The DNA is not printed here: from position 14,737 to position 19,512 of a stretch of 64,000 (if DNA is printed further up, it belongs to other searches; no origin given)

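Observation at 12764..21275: Thrice-repeated, ATPase-less locus: peptidase-like ectodomain fused to an FtsX/MacB-type permease, flanked by paired OPT-like membrane proteins (copy A)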

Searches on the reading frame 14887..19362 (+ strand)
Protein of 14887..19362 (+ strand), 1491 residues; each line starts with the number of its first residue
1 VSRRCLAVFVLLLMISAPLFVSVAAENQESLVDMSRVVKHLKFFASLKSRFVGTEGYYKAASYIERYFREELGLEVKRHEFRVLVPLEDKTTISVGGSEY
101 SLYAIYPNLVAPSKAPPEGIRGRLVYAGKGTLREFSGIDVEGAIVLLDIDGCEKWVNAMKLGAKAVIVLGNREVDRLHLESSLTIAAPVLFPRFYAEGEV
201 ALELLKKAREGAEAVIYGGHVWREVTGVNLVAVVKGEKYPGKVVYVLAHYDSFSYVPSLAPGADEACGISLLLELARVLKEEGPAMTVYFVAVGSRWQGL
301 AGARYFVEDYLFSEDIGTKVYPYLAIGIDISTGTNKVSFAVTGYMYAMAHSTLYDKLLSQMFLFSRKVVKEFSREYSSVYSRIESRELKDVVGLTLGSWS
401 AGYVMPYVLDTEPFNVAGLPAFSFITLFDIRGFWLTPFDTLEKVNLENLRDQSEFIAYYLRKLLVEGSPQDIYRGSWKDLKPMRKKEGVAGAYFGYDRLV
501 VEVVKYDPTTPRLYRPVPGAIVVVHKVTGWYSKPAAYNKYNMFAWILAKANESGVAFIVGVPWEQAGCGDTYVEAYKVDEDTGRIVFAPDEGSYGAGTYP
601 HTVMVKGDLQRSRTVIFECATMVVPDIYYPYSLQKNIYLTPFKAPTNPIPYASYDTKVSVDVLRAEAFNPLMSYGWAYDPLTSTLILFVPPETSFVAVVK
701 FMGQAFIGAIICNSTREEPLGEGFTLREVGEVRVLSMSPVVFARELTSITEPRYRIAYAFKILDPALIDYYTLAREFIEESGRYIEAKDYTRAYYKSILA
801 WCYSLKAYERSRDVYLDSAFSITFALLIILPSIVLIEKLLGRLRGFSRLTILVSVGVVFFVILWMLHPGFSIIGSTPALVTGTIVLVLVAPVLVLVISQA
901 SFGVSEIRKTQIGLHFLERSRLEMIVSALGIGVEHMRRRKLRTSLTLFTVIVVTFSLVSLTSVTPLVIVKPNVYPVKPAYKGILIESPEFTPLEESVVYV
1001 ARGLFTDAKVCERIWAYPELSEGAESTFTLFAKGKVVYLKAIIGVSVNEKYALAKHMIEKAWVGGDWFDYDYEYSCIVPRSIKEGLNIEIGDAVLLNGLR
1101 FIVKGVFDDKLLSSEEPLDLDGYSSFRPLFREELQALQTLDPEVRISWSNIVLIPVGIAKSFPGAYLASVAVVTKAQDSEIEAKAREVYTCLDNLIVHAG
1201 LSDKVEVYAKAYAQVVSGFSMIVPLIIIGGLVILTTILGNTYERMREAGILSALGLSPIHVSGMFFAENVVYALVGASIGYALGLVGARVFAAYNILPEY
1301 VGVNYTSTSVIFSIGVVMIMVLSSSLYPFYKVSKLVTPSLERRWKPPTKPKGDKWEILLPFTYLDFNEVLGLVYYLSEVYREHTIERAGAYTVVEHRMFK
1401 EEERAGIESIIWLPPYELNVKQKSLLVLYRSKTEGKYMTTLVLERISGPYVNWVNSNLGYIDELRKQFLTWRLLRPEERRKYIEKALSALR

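Call 5: search_protein_families(library=pfam, proteins=[window:14887-19362:+], max_evalue=0.01)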
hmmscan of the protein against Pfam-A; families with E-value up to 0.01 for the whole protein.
window:14887-19362:+ (1491 aa): 3 families
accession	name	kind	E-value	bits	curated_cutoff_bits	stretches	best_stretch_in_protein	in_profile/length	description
PF04389.22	Peptidase_M28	-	6.4e-14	52.6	21.3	1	229-458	1-191/193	Peptidase family M28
PF02687.27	FtsX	-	1.2e-13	51.7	25.5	1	1221-1335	3-118/120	FtsX-like permease C-terminal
PF02225.27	PA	-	0.00029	21.4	23.9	1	121-173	2-61/95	PA domain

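Call 9: find_homologous_proteins(query=window:14887-19362:+, max_evalue=0.00001)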
Query window:14887-19362:+ (1491 aa): 240 proteins with E <= 0.00001 among 8000 candidates; the best 120 are listed.
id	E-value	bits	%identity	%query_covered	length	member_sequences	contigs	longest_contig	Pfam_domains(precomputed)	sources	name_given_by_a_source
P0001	0.0e+0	3335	100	100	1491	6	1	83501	PF02687.28,PF04389.23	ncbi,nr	ncbi:MAG: hypothetical protein DRJ63_00145 [Thermoprotei archaeon]|nr:MAG: hypothetical protein DRJ6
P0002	0.0e+0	2546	74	98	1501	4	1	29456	PF02687.28,PF04389.23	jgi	-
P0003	0.0e+0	2517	73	99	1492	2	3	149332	PF02687.28,PF04389.23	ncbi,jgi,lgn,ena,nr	ncbi:MAG: hypothetical protein DRN04_00780 [Thermoprotei archaeon]|nr:MAG: hypothetical protein DRN0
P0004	1.4e-266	906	34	100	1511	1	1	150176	PF02687.28,PF04389.23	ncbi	-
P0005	1.9e-244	833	34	99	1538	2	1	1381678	PF02225.28,PF02687.28,PF04389.23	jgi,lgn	-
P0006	1.5e-200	687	33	98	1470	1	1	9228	PF02687.28,PF04389.23,PF12704.15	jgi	-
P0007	1.1e-198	681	31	99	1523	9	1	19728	PF02687.28,PF04389.23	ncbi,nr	ncbi:FtsX-like permease family protein [Candidatus Bathyarchaeota archaeon]|nr:FtsX-like permease fa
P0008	2.8e-196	673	30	98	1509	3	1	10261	PF02687.28,PF04389.23,PF12704.15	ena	-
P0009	5.0e-195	669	32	98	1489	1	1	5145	PF02687.28,PF04389.23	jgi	-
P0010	4.1e-191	656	30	99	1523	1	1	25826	PF02687.28,PF04389.23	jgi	-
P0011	1.3e-190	654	31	100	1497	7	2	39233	PF02225.28,PF02687.28,PF04389.23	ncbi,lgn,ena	-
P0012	3.0e-187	643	29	97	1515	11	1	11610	PF02687.28,PF12704.15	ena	-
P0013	2.2e-186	640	30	100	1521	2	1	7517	PF02687.28,PF04389.23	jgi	-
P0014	2.1e-185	637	31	99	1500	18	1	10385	PF02687.28,PF04389.23,PF12704.15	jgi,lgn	jgi:hypothetical protein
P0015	3.1e-184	633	30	98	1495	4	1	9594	PF02687.28,PF04389.23,PF12704.15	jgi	-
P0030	9.5e-172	592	29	98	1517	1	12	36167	PF02687.28,PF04389.23,PF12704.15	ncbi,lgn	-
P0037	3.2e-169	583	28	100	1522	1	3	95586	PF02687.28,PF04389.23,PF12704.15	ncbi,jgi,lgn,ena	-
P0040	1.9e-167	577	28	99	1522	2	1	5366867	PF02687.28,PF04389.23,PF12704.15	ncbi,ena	-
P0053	3.8e-162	560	27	71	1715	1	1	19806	PF02687.28,PF04389.23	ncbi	-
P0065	9.9e-159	549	28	98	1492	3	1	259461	PF02687.28,PF04389.23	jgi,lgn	-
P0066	7.0e-158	546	28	98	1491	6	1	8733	PF02687.28,PF04389.23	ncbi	ncbi:MAG: M28 family peptidase [Thermoproteota archaeon]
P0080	5.1e-152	526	26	78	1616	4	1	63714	PF00754.32,PF02687.28,PF04389.23,PF22633.4,PF12704.15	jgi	-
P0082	1.2e-151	525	28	98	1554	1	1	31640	PF02687.28,PF04389.23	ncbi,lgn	ncbi:MAG: FtsX-like permease family protein [Armatimonadota bacterium]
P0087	9.9e-149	515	28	75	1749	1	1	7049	PF02687.28,PF04389.23,PF12704.15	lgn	-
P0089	3.4e-148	514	28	98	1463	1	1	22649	PF02687.28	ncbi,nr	ncbi:MAG: hypothetical protein NC833_00330 [Candidatus Omnitrophica bacterium]|nr:hypothetical prote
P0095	6.0e-146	506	27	62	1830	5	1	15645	PF00639.28,PF02687.28,PF04389.23,PF13616.13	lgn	-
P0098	1.8e-145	505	27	97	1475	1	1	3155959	PF02687.28,PF04389.23,PF12704.15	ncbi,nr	ncbi:MAG: M28 family peptidase [Candidatus Heimdallarchaeota archaeon]|nr:MAG: M28 family peptidase 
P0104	1.3e-144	502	28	99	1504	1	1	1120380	PF02687.28,PF04389.23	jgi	-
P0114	8.9e-143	496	28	50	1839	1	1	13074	PF02687.28,PF04389.23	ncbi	-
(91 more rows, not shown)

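Call 10: find_encoding_contigs(protein=P0005, flank=10000, max_places=1)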
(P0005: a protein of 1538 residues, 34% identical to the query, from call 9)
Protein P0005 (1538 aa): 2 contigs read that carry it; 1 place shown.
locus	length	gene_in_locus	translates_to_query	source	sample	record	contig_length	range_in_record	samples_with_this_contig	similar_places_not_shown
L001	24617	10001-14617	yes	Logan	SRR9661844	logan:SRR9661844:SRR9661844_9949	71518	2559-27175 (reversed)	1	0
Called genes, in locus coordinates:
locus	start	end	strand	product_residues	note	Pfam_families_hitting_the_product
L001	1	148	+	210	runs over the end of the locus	PF22175:Ogg-HhH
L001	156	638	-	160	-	PF01894:YjbQ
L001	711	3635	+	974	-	PF17915:zf_Rg, PF01751:Toprim, PF01131:Topoisom_bac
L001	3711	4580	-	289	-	PF08902:DUF1848 (faint), PF04055:Radical_SAM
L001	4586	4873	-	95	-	PF14947:HTH_45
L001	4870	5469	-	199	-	-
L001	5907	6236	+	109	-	PF13560:HTH_31 (weak), PF01381:HTH_3 (weak)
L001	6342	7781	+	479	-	PF00370:FGGY_N, PF02782:FGGY_C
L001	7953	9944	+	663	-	PF20581:DUF6785 (weak)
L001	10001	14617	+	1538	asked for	PF02225:PA (weak), PF04389:Peptidase_M28, PF02687:FtsX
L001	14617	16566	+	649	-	-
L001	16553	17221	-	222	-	PF09335:VTT_dom (weak)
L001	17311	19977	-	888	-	PF02629:CoA_binding, PF13380:CoA_binding_2, PF13607:Succ_CoA_lig, PF19045:Ligase_CoA_2, PF13549:ATP-grasp_5, PF13302:Acetyltransf_3, PF00583:Acetyltransf_1, PF13508:Acetyltransf_7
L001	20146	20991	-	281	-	PF03547:Mem_trans (weak)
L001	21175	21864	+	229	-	-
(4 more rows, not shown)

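Call 11: find_encoding_contigs(protein=P0040, flank=10000, max_places=1)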
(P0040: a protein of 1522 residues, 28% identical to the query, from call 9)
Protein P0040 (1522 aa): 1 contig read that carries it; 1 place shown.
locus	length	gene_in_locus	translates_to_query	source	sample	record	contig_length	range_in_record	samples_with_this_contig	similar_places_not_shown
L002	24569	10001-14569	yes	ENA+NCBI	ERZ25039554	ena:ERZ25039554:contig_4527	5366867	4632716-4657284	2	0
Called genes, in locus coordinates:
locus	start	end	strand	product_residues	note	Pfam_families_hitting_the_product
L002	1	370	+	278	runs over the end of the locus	PF00474:SSF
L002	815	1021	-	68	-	-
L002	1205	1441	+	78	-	-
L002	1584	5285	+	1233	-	PF02811:PHP, PF08269:dCache_2, PF17200:sCache_2, PF17201:Cache_3-Cache_2 (weak), PF00989:PAS, PF00571:CBS, PF03445:DUF294, PF10335:DUF294_C, +3 more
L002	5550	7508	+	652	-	PF13289:SIR2_2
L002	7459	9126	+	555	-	-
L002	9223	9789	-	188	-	PF01814:Hemerythrin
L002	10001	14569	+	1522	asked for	PF04389:Peptidase_M28, PF12704:MacB_PCD, PF02687:FtsX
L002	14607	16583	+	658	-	-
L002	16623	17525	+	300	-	-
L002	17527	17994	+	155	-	PF05402:PqqD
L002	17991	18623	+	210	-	PF02687:FtsX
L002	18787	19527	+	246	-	PF00005:ABC_tran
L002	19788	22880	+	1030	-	PF02638:GHL10, PF13620:CarboxypepD_reg, PF13715:CarbopepD_reg_2 (weak), PF00041:fn3 (faint), PF16656:Pur_ac_phosph_N, PF25275:Golvesin_C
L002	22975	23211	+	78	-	-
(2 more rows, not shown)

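Call 12: find_encoding_contigs(protein=P0098, flank=10000, max_places=1)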
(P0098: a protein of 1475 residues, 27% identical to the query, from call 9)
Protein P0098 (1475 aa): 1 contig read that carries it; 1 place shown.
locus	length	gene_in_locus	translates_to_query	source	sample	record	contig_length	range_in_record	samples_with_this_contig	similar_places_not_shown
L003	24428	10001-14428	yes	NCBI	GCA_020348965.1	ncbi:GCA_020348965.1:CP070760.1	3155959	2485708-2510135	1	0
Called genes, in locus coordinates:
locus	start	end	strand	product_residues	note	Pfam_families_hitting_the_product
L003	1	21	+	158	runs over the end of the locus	PF05402:PqqD (weak)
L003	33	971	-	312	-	-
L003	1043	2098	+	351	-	PF08240:ADH_N, PF16912:Glu_dehyd_C, PF00107:ADH_zinc_N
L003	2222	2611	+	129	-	-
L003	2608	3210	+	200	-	PF02687:FtsX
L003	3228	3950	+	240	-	PF02463:SMC_N (faint), PF00005:ABC_tran, PF13304:AAA_21 (faint)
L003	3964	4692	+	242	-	PF02463:SMC_N (faint), PF00005:ABC_tran, PF13304:AAA_21 (faint)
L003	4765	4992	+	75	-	-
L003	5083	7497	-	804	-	-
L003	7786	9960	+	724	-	PF20581:DUF6785, PF20580:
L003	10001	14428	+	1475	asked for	PF04389:Peptidase_M28, PF12704:MacB_PCD (weak), PF02687:FtsX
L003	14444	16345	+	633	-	-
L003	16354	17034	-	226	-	-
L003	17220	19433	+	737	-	-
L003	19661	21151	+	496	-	PF16153:DUF4861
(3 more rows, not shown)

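Call 14: find_related_loci(query=window:14887-19362:+, collection=genome_contigs, flank=10000)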
Query window:14887-19362:+ (1491 aa) in genome_contigs; peptide patterns used: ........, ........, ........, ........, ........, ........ (x = any residue, [..] = any of these).
28 stretches matched a pattern; 1 encode a relative of the query (tblastn E <= 1e-3); 1 distinct loci.
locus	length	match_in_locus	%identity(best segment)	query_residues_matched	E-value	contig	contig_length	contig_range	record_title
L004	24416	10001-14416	73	20-1491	0e+0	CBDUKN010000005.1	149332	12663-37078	MAG TPA_asm: uncultured Thermoprotei archaeon isolate SRR6823441_binner12_Refined_102 genome assembly, contig: ERZ174223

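Call 16: search_solved_structures(query=A1, max_evalue=0.01, show_alignments=0)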
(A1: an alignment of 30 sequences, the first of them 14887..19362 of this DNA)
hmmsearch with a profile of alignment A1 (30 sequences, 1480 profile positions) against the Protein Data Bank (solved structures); distinct sequences matched with E-value up to 0.01: 67 (the best 60 are shown).
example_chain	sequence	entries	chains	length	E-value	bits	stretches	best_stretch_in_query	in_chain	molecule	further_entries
2ek8_A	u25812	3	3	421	4.5e-36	126.8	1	41-328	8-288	Aminopeptidase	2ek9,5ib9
6hc6_A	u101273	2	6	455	1.3e-26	95.5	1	10-346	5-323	Aminopeptidase YwaD | Aminopeptidase Y (Arg Lys Leu preference)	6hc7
5lil_A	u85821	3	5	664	3.1e-21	77.6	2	1141-1319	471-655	Macrolide export ATP-binding/permease protein MacB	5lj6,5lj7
5gko_A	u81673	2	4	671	9.7e-17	62.7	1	1138-1319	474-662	Macrolide export ATP-binding/permease protein MacB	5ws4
3s9l_A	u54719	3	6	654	2.5e-15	58.1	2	222-368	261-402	Transferrin receptor protein 1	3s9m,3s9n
6wrv_A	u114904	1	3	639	2.7e-15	58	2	222-368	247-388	Transferrin receptor protein 1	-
1de4_C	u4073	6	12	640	2.7e-15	57.9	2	222-368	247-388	TRANSFERRIN RECEPTOR | Transferrin receptor protein 1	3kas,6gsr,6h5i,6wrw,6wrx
6d03_A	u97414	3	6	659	2.7e-15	57.9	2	222-368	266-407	Transferrin receptor protein 1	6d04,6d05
6okd_A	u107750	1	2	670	2.9e-15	57.8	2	222-368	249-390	Transferrin receptor protein 1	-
1cx8_A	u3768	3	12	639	5.2e-15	57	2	222-368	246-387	TRANSFERRIN RECEPTOR PROTEIN | Transferrin receptor protein 1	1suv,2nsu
11rn_A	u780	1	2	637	5.5e-15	56.9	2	222-368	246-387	Transferrin receptor protein 1, serum form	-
11qc_A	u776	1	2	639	5.6e-15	56.9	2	222-368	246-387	Transferrin receptor protein 1, serum form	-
9gh7_A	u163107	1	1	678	5.7e-15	56.9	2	222-368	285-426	Transferrin receptor protein 1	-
7zqs_B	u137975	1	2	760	8.2e-15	56.3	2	222-368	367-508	Transferrin receptor protein 1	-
9o9x_C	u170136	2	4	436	1.1e-14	55.9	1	1202-1319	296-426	ABC transporter permease YtrF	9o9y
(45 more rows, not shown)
